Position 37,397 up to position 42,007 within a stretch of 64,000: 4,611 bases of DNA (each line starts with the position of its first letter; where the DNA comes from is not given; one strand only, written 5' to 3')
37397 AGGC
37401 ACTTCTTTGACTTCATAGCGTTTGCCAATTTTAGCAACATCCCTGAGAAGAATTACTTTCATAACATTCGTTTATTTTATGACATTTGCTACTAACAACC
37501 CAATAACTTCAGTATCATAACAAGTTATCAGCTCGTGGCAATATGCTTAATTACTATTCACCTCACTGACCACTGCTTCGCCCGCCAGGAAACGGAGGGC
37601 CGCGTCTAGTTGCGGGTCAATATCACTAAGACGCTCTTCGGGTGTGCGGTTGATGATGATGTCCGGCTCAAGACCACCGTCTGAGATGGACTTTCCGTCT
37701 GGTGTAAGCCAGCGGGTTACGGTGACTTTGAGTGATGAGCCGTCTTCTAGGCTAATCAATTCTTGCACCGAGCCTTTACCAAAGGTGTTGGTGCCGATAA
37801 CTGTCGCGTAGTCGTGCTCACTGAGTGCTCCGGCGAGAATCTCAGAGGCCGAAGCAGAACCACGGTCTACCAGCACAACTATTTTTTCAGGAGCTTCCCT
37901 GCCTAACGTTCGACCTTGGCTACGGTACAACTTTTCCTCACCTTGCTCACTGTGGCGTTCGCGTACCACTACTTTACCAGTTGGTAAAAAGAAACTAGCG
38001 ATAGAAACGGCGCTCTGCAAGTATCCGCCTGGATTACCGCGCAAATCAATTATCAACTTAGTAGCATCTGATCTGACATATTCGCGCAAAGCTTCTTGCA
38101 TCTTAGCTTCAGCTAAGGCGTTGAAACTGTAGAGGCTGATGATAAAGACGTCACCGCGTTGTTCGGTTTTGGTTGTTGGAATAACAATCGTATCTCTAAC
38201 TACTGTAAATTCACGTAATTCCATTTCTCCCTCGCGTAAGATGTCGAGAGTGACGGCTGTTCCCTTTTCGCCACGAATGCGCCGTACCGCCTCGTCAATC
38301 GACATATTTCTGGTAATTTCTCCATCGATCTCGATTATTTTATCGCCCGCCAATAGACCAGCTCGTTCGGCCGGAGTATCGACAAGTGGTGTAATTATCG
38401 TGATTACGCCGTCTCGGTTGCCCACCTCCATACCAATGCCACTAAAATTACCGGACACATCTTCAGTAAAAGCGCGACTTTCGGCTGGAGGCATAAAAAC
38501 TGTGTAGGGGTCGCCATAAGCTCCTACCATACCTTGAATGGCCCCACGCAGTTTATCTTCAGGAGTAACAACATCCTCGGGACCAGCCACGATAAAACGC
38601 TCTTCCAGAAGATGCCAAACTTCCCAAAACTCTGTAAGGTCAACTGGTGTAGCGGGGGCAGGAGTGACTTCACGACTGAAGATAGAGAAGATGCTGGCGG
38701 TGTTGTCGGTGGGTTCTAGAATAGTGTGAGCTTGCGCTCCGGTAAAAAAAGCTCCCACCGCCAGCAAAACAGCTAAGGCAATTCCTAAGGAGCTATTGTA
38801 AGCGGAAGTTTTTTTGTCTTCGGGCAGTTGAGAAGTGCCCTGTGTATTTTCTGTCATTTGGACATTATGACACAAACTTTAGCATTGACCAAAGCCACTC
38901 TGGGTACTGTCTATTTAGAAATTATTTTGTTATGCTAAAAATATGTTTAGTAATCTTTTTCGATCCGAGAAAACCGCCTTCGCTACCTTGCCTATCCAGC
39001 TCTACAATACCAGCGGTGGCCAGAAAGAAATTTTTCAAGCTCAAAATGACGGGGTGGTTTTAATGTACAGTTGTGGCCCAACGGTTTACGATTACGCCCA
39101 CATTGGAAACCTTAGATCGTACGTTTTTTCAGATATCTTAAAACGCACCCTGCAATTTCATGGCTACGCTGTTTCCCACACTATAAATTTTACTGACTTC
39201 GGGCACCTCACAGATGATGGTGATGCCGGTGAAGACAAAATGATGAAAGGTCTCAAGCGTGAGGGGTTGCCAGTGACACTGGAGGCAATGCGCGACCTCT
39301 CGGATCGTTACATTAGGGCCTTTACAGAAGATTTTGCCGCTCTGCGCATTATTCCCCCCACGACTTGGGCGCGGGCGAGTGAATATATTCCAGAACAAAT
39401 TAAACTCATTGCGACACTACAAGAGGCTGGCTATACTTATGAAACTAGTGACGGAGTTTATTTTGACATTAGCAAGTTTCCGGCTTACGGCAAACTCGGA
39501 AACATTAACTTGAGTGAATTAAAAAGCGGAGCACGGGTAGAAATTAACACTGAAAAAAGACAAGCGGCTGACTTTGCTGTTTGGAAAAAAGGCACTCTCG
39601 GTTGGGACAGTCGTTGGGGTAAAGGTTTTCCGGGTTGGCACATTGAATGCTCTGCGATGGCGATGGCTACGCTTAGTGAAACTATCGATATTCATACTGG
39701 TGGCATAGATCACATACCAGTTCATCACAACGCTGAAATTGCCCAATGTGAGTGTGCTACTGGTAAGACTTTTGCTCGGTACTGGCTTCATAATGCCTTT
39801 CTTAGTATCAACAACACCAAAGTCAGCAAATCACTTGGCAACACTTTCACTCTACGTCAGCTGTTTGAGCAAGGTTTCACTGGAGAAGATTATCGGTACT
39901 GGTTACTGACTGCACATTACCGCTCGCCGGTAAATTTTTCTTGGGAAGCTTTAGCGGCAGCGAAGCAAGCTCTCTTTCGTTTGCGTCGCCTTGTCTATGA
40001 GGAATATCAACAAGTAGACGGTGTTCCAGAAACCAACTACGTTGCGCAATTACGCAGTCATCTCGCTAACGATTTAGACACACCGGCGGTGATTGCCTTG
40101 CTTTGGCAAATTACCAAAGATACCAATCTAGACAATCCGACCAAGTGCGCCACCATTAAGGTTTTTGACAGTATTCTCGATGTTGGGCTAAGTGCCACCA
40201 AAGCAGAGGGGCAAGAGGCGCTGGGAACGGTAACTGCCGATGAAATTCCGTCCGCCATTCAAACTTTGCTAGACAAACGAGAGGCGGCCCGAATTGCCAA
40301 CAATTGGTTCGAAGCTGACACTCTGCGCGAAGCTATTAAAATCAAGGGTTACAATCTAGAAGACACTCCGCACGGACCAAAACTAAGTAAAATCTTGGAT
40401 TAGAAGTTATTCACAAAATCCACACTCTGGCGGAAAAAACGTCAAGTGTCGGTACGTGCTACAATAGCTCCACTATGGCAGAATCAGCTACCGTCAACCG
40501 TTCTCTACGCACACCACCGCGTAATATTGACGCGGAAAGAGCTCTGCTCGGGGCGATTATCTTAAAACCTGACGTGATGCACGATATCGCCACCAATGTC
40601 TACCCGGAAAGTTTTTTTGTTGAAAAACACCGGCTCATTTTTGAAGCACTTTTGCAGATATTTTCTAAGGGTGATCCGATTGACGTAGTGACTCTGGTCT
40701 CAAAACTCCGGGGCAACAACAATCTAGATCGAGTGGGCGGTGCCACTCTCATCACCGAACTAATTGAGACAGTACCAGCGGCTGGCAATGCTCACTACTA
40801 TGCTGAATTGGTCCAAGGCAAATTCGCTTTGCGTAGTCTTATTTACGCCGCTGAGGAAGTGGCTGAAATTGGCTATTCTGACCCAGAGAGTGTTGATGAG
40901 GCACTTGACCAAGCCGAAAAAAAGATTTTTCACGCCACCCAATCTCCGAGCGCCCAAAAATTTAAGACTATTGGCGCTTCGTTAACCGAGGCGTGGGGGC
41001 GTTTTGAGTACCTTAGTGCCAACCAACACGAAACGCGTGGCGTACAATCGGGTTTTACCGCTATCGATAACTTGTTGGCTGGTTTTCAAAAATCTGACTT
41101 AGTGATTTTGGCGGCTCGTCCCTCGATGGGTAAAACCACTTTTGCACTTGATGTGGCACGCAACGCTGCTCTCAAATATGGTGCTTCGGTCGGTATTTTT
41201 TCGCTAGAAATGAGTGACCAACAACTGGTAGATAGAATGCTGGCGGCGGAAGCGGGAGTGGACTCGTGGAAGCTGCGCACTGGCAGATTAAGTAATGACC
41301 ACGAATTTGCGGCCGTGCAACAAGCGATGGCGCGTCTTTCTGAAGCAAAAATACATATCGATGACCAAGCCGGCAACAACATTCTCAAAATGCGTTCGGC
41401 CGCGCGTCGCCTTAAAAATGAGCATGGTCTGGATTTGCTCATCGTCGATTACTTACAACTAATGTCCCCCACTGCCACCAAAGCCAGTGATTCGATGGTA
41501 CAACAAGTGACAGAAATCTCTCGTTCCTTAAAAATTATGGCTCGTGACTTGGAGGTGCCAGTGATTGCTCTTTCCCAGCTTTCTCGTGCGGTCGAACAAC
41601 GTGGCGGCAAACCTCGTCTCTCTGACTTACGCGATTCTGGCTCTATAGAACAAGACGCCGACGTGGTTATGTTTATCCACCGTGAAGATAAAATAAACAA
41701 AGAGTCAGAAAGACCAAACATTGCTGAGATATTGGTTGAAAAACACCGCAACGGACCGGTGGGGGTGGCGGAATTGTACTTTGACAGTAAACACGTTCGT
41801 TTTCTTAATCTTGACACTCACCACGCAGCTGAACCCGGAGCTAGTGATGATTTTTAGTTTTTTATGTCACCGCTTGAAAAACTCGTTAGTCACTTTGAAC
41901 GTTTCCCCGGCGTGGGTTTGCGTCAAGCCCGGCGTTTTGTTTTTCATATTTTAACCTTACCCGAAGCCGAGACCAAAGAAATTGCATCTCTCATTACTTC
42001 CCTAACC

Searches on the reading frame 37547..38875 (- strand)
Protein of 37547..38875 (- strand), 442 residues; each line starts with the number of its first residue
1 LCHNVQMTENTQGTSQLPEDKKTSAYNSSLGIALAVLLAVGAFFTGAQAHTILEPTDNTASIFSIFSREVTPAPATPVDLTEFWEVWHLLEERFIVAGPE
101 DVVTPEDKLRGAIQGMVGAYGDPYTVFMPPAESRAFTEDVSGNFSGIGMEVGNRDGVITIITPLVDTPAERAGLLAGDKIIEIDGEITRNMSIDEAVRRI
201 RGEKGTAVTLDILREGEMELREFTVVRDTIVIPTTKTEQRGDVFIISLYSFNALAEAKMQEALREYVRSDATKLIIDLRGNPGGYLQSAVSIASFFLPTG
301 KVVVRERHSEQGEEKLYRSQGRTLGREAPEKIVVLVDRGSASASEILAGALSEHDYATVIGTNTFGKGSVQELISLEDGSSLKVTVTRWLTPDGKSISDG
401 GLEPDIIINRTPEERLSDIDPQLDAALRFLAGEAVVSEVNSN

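Call 44: search_protein_families(library=ncbifam, proteins=[window:37547-38875:-], max_evalue=1e-10)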
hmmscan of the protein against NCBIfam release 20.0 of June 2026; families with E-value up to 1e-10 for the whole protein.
window:37547-38875:- (442 aa): 10 families
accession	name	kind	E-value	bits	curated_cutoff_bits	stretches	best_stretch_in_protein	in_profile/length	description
TIGR00225.1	prc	subfamily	6.3e-93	311.5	218.6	1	106-414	12-320/335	C-terminal processing peptidase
NF052377.1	lmo1851_S41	exception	6.3e-91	305.4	725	1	82-422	49-381/468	lmo1851 family serine protease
NF045590.1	Cterm_S41_CtpC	exception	3.3e-80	269.9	665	1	108-415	79-385/418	carboxyl-terminal processing protease CtpC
TIGR03900.1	prc_long_Delta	hypoth_equivalog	4.5e-80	269.9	660.95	1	112-408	108-404/973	MXAN_5808 family serine peptidase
NF045589.1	Cterm_S41_CtpB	exception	3.6e-78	263.1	633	1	112-415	84-387/416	carboxyl-terminal processing protease CtpB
NF045588.1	Cterm_S41_CtpA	exception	4.5e-76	256.3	625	1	106-428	72-399/401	carboxyl-terminal processing protease CtpA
NF045591.1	Cterm_S41_CtpZ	exception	1.2e-58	198.8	525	1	110-430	76-397/403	carboxyl-terminal processing protease CtpZ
NF051464.1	tail_spec_CT441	exception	2.6e-47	161.9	700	1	122-409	224-526/645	tail-specific protease Tsp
NF008388.1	PRK11186.1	exception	3.2e-36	125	825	1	122-377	223-487/663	carboxy terminal-processing peptidase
NF058627.1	S41_Gfo1087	equivalog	2.4e-12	46.6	455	1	156-369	132-368/489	GFO_1087 family putative carboxy terminal peptidase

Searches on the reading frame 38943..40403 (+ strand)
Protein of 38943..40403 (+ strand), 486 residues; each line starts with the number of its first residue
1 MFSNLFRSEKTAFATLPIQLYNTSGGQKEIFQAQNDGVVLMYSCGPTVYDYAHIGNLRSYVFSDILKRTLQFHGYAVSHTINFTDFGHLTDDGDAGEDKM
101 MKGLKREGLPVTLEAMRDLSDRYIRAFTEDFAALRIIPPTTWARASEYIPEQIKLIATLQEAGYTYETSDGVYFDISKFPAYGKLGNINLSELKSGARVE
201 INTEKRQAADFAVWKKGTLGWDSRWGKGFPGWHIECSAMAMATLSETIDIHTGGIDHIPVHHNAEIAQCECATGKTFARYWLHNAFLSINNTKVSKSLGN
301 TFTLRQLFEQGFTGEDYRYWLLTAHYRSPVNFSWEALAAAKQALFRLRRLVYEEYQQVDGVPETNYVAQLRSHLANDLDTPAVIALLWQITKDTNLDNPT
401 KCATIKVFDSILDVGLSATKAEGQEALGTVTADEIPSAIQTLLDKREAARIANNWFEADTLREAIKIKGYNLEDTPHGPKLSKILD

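Call 44: search_protein_families(library=ncbifam, proteins=[window:38943-40403:+], max_evalue=1e-10)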
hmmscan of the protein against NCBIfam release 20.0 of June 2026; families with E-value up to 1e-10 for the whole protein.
window:38943-40403:+ (486 aa): 4 families
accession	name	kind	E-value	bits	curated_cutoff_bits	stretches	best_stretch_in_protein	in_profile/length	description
NF011108.0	PRK14536.1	equivalog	4.1e-142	474.4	780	2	18-352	3-338/490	cysteine--tRNA ligase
TIGR00435.1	cysS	equivalog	1.2e-123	413.7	340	1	18-483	1-465/466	cysteine--tRNA ligase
NF011107.0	PRK14534.1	equivalog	7.7e-105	351.7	744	1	18-481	3-478/481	cysteine--tRNA ligase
TIGR03447.1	mycothiol_MshC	equivalog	1.7e-62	211.5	485.1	1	16-410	16-401/411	cysteine--1-D-myo-inosityl 2-amino-2-deoxy-alpha-D-glucopyranoside ligase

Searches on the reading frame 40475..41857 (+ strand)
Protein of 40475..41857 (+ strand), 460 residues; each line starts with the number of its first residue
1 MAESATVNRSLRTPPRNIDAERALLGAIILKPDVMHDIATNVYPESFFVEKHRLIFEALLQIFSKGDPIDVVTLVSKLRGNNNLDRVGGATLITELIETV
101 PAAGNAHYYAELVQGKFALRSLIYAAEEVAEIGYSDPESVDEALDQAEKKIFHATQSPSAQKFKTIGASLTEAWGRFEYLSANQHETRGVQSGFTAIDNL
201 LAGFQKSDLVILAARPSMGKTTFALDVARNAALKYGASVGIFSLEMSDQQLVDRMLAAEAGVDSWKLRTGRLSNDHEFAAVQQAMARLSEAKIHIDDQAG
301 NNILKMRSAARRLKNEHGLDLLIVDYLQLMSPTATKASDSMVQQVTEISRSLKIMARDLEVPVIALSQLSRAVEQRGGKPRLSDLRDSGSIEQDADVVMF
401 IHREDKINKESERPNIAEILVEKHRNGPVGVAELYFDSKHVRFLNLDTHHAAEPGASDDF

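Call 44: search_protein_families(library=ncbifam, proteins=[window:40475-41857:+], max_evalue=1e-10)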
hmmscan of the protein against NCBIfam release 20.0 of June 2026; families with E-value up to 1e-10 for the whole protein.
window:40475-41857:+ (460 aa): 16 families
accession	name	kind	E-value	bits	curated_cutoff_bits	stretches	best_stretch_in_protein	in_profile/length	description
TIGR00665.1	DnaB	equivalog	4e-153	510.3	385.25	1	14-447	2-434/435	replicative DNA helicase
NF004384.0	PRK05748.1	equivalog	5.6e-150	499.8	525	1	10-451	6-447/452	replicative DNA helicase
NF005852.0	PRK07773.1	equivalog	9e-146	487.5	780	2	5-390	15-398/886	replicative DNA helicase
NF004109.0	PRK05595.1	equivalog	9e-138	459.7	737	1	9-450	3-442/444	replicative DNA helicase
NF006606.0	PRK09165.1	equivalog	1.5e-120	403.1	540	1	5-451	12-492/497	replicative DNA helicase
TIGR03600.1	phage_DnaB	exception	7.9e-120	400.7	498.65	1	17-436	1-421/421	phage replicative helicase, DnaB family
NF005369.0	PRK06904.1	equivalog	2.6e-111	372.7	809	1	12-448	23-466/474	replicative DNA helicase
NF006443.0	PRK08760.1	equivalog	6.2e-111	371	741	1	10-448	29-469/476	replicative DNA helicase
NF006458.0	PRK08840.1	equivalog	1.9e-109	366.4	884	1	10-446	16-456/464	replicative DNA helicase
NF005945.0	PRK08006.1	equivalog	1.4e-108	363.7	898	1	10-446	23-463/471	replicative DNA helicase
NF005424.0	PRK07004.1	equivalog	4.5e-106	355.1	834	1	9-448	10-453/460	replicative DNA helicase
NF040583.1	dnaB_SPI-7_type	exception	5.8e-106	355.1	655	1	16-445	3-433/434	SPI-7-type island replicative DNA helicase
NF006306.0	PRK08506.1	equivalog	2.2e-101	339.8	596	1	17-410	6-393/472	replicative DNA helicase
NF004967.0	PRK06321.1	equivalog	8.8e-96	321.6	751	1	7-447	9-466/472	replicative DNA helicase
NF005240.0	PRK06749.1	subfamily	8.8e-92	308.1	686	1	16-446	4-427/428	replicative DNA helicase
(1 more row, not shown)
